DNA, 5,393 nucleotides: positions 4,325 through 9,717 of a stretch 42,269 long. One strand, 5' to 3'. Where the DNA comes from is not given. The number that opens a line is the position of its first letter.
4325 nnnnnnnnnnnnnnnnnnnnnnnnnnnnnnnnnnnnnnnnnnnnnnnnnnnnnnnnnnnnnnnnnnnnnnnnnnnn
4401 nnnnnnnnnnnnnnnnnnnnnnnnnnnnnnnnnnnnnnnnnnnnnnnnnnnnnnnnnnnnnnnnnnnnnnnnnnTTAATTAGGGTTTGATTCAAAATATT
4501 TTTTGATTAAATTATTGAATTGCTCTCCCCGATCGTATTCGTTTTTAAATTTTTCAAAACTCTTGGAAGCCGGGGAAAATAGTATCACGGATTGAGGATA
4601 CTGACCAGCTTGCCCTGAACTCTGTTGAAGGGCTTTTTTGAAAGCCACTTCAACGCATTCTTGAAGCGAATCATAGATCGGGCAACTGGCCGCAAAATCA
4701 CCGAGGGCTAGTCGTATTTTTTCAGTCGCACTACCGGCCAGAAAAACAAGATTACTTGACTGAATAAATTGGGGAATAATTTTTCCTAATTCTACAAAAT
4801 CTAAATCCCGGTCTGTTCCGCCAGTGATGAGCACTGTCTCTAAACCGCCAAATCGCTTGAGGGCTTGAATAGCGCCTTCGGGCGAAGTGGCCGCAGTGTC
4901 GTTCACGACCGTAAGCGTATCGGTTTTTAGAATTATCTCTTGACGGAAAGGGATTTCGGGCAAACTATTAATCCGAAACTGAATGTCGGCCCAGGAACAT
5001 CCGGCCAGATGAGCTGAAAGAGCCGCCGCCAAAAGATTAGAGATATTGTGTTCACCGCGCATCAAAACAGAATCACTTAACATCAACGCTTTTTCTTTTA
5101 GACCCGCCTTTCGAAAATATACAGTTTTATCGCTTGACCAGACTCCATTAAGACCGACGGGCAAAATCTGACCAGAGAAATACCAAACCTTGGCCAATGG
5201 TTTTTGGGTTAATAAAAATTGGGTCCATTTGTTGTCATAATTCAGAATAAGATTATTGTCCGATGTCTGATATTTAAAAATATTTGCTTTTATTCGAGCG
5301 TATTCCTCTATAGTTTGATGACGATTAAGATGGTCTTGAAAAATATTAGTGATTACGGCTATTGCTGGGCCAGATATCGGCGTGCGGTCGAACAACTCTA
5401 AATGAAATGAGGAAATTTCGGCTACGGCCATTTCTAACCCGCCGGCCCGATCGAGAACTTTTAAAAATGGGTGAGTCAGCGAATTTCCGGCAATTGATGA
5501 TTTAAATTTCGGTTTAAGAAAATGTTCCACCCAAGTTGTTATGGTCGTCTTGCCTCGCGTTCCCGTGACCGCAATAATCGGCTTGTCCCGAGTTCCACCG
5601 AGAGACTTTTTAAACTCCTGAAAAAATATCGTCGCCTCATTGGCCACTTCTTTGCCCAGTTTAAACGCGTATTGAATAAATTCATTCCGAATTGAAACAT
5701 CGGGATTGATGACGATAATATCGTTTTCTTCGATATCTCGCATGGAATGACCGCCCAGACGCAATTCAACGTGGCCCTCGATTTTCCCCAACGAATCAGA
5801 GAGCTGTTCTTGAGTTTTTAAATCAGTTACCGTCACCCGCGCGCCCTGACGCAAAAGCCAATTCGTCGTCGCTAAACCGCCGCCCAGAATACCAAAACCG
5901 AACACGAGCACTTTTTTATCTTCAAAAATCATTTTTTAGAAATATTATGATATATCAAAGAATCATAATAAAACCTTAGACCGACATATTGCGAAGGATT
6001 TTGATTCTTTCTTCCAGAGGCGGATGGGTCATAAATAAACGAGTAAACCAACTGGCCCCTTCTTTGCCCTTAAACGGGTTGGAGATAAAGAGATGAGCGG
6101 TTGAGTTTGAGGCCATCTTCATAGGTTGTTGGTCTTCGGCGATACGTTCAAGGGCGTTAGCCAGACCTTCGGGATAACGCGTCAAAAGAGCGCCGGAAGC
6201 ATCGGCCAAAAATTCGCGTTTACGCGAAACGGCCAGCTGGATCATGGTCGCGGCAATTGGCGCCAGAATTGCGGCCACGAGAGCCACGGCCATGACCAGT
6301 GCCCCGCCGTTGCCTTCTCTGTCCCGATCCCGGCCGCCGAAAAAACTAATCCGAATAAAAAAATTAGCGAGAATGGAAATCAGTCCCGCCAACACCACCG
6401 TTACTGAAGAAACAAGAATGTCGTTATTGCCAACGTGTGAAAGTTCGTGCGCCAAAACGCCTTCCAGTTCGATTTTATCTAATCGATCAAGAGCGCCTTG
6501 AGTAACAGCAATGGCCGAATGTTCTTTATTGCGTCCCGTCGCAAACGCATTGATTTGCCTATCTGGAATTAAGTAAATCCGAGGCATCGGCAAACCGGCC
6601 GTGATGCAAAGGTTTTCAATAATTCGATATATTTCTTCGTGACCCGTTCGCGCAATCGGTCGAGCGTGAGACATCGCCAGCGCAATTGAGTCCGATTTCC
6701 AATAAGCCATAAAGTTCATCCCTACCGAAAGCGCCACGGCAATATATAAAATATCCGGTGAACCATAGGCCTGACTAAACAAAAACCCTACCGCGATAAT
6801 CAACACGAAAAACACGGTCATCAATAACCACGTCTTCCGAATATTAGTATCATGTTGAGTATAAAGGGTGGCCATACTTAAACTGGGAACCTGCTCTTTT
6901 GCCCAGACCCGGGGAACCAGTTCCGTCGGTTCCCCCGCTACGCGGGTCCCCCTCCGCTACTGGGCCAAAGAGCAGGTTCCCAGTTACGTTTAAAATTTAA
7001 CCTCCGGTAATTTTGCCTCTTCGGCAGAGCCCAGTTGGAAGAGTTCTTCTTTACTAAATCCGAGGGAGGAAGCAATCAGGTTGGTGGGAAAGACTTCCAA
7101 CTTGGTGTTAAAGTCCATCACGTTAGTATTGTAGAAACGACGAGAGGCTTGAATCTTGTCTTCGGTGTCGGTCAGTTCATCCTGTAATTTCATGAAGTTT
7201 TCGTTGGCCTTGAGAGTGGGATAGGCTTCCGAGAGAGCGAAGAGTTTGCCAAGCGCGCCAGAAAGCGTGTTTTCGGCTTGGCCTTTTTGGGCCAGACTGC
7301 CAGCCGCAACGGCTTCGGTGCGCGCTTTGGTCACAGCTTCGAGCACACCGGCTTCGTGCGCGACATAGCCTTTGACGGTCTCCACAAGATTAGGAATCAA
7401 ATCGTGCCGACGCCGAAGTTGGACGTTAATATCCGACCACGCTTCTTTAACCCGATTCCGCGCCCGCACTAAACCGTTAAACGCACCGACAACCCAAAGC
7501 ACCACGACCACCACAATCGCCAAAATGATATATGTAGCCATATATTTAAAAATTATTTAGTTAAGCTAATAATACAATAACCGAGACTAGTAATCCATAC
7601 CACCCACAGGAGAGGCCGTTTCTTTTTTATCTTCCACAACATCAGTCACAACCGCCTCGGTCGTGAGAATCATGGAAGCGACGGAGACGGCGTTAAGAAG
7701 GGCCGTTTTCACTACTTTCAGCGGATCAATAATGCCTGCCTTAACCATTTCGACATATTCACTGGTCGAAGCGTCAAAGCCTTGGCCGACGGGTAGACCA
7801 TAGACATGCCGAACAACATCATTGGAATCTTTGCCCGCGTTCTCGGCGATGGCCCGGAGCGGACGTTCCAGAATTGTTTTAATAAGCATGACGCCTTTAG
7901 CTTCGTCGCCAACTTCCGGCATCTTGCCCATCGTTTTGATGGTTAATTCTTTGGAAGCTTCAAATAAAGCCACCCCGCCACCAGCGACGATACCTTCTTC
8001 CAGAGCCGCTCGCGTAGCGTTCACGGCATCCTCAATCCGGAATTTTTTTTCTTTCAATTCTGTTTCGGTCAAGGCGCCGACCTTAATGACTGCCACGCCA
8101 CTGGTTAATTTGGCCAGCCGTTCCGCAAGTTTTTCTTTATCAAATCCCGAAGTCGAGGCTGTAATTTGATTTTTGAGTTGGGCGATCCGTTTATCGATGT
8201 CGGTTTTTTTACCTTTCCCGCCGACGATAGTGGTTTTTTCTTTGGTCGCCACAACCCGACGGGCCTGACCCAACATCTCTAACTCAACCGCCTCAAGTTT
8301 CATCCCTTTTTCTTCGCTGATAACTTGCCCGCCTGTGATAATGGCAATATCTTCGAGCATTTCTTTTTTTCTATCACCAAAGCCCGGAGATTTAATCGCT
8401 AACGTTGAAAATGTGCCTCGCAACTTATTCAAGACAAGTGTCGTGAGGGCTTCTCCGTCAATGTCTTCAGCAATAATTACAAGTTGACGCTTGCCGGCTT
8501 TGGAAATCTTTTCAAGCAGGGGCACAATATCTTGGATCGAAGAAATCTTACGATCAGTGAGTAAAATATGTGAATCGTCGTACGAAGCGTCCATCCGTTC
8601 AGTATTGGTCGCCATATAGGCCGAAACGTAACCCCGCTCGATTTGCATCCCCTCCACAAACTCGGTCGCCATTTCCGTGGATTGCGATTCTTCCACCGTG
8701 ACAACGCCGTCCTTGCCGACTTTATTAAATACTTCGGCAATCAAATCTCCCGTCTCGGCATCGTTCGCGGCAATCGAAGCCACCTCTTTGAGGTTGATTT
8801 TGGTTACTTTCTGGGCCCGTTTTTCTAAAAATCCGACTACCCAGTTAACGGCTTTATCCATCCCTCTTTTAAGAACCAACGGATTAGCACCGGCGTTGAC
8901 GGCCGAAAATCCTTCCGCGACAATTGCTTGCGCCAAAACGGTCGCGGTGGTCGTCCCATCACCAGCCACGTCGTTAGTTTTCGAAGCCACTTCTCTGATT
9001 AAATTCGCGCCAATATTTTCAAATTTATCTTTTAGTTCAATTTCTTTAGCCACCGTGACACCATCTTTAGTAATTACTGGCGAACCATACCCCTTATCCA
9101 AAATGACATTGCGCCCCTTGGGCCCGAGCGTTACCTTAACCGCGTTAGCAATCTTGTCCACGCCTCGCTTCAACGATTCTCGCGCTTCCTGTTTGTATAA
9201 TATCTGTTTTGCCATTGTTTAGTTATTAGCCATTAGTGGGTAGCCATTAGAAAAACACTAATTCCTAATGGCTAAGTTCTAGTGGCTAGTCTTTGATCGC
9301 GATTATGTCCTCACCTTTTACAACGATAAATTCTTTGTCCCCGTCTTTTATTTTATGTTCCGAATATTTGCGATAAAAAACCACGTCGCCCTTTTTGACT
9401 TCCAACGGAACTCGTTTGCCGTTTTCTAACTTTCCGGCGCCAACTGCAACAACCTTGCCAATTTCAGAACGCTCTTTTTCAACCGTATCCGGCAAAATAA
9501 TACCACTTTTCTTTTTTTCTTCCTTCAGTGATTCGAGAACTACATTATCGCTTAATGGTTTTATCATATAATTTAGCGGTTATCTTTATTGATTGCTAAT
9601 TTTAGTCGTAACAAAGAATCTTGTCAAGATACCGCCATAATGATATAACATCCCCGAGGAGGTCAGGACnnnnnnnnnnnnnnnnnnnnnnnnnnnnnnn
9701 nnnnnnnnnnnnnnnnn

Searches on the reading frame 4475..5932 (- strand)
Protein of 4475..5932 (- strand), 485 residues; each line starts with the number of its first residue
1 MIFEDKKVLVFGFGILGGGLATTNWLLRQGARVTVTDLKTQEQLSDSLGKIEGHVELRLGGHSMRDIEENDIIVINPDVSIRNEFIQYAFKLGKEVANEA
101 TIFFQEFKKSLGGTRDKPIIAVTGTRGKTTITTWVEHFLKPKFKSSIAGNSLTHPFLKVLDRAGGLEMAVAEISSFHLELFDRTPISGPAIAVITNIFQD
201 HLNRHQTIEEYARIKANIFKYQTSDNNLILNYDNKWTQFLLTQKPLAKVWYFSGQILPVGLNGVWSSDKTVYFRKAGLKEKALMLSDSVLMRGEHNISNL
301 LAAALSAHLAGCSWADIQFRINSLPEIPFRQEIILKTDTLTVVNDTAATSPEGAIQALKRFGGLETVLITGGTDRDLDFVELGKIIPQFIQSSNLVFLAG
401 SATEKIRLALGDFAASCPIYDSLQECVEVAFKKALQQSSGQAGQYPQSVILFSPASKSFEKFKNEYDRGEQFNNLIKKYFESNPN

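Call 76: search_protein_families(library=pfam, proteins=[window:4475-5932:-], max_evalue=0.001)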
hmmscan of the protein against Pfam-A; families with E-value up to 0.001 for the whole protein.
window:4475-5932:- (485 aa): 2 families
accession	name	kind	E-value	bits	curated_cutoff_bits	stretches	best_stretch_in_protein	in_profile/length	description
PF08245.18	Mur_ligase_M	-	9e-29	101.3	24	1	122-306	1-199/200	Mur ligase middle domain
PF21799.2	MurD-like_N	-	3.8e-12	46.8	27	1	6-96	1-86/88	Mur ligase MurD-like, N-terminal domain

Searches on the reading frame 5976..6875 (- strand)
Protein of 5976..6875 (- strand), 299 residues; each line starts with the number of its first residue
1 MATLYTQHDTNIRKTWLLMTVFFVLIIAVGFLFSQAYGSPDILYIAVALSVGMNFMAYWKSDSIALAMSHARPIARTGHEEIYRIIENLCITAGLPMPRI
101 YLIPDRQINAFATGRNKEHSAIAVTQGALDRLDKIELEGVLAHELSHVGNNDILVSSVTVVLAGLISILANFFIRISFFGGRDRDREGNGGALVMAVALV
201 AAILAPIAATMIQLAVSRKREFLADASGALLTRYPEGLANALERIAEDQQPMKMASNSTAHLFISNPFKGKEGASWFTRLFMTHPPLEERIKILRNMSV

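Call 76: search_protein_families(library=pfam, proteins=[window:5976-6875:-], max_evalue=0.001)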
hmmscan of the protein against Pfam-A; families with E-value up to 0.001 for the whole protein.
window:5976-6875:- (299 aa): 1 family
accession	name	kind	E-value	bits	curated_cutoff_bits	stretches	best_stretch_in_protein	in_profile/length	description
PF01435.24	Peptidase_M48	-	2.3e-30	106.2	20.3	1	80-297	5-185/186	Peptidase family M48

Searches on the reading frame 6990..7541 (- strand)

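Call 76: search_protein_families(library=pfam, proteins=[window:6990-7541:-], max_evalue=0.001)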
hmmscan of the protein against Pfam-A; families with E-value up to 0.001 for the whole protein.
window:6990-7541:- (183 aa): 1 family
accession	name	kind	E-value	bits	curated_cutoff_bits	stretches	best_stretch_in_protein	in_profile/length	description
PF04011.17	LemA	-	7.8e-60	201.5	26.2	1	34-183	1-149/149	LemA family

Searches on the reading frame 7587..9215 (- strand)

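Call 76: search_protein_families(library=pfam, proteins=[window:7587-9215:-], max_evalue=0.001)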
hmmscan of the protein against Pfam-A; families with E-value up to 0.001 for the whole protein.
window:7587-9215:- (542 aa): 1 family
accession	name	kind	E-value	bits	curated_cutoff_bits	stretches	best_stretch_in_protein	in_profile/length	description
PF00118.29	Cpn60_TCP1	-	1.2e-69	235.7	34.3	1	22-525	1-488/490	TCP-1/cpn60 chaperonin family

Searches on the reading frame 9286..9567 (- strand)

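Call 76: search_protein_families(library=pfam, proteins=[window:9286-9567:-], max_evalue=0.001)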
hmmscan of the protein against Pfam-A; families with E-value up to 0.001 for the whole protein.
window:9286-9567:- (93 aa): 1 family
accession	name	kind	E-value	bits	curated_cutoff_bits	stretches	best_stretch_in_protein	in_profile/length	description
PF00166.26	Cpn10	-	5.4e-26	90.9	21.1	1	2-91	2-92/93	Chaperonin 10 Kd subunit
